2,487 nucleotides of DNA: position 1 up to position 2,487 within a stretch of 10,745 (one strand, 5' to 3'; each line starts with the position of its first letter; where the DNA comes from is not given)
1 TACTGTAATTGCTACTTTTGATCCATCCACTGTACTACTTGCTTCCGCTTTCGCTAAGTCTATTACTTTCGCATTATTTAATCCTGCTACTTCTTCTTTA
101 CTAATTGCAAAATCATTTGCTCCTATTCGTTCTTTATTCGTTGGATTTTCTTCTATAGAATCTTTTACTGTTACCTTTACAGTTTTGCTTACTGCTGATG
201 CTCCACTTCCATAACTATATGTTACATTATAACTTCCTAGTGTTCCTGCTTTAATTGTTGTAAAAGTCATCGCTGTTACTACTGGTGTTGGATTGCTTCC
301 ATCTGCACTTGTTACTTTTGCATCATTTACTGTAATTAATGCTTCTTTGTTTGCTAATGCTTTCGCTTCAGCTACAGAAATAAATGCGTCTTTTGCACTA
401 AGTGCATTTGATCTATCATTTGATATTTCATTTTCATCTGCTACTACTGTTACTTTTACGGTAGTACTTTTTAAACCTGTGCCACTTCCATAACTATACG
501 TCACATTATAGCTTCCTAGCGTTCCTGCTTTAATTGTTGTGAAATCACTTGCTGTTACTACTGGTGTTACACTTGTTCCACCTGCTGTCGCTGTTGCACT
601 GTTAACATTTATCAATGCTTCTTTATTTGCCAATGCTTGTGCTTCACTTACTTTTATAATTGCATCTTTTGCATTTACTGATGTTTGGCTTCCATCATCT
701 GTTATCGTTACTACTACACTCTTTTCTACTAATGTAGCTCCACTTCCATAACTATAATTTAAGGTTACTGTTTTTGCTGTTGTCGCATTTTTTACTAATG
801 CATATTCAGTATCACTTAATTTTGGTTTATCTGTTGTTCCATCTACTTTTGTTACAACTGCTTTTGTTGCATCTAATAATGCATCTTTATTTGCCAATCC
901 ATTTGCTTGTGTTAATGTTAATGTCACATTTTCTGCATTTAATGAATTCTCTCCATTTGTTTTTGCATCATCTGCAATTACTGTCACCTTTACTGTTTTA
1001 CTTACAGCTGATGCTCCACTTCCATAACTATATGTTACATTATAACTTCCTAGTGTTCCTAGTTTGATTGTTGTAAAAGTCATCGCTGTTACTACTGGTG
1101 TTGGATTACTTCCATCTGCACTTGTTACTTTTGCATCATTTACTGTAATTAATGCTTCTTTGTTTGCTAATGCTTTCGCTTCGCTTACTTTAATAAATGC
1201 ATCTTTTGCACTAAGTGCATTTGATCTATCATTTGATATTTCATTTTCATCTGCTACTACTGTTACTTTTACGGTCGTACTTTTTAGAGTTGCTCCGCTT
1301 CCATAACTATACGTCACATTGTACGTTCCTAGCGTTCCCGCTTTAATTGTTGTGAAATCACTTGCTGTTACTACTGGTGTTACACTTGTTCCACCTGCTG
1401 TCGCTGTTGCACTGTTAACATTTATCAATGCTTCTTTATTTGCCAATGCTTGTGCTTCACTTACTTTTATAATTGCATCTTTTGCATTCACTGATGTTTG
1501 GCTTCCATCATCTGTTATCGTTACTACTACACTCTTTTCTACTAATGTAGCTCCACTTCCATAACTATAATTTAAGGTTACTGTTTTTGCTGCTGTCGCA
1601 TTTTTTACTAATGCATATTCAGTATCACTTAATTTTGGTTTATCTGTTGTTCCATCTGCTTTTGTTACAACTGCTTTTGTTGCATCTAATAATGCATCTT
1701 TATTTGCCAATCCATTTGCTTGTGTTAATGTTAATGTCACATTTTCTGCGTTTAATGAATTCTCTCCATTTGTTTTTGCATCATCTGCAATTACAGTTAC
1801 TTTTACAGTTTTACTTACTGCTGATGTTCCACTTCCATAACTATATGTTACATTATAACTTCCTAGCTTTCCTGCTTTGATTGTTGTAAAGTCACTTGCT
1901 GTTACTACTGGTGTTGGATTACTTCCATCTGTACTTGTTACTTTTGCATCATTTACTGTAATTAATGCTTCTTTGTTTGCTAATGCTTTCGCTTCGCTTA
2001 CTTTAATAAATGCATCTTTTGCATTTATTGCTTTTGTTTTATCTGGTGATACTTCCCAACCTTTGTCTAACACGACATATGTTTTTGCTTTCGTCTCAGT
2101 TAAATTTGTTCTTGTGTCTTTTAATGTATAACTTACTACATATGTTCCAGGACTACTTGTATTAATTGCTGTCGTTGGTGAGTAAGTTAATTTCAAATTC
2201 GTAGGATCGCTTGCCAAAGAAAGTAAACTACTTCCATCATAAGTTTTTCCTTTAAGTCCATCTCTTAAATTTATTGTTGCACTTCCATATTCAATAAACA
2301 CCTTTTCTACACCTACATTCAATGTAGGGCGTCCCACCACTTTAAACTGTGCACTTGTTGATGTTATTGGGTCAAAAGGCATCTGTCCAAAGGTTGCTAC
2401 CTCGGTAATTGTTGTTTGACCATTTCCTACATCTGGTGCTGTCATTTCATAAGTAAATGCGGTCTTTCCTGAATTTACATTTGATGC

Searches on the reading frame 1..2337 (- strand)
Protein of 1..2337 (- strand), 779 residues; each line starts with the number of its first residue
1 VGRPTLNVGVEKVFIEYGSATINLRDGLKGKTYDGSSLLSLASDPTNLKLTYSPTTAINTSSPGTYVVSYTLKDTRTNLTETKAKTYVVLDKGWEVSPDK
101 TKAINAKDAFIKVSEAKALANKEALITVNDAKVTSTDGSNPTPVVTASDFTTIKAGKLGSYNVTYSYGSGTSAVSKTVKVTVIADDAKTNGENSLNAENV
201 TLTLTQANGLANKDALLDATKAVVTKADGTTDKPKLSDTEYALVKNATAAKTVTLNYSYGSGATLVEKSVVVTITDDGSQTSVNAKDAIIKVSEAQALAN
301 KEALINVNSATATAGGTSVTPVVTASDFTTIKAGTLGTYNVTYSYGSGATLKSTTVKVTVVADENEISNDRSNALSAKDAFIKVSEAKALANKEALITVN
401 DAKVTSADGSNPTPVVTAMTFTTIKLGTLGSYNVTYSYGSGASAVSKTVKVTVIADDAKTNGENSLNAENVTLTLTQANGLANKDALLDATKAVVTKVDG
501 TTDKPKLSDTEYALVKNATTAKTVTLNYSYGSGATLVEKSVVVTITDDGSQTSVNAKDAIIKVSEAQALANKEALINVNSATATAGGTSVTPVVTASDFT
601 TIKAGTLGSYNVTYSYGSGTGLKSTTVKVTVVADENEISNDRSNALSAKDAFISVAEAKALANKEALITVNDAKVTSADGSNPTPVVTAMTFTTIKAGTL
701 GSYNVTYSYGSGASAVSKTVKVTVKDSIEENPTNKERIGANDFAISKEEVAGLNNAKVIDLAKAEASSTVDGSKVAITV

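Call 7: search_protein_families(library=pfam, proteins=[window:1-2337:-], max_evalue=10)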
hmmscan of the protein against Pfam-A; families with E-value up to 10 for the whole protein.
seq(779 aa): 8 families
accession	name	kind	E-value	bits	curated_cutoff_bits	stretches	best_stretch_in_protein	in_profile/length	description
PF03330.24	DPBB_1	-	3e-05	24.6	28.8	2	249-297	26-68/83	Lytic transglycolase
PF09467.15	Yopt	-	0.0029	18.1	25.5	1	219-244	39-64/71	Hypothetical protein Yopt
PF18981.6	InlK_D3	-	0.0034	17.9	25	3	594-631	35-73/75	Internalin K domain (D3/D4)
PF16403.11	Bact_surface_Ig-like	-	0.023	15.2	27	1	53-82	36-65/71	Bacterial surface protein, Ig-like domain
PF07660.19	STN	-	0.076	13.3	28.4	0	630-650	2-22/52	Secretin and TonB N terminus short domain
PF11321.13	DUF3123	-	0.8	10.1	27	0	698-726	32-60/62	Protein of unknown function (DUF3123)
PF20620.4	DUF6805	-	3.1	8.6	27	0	465-529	53-117/133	Family of unknown function (DUF6805)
PF00829.26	Ribosomal_L21p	-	9.1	7.1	27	0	288-342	3-58/99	Ribosomal prokaryotic L21 protein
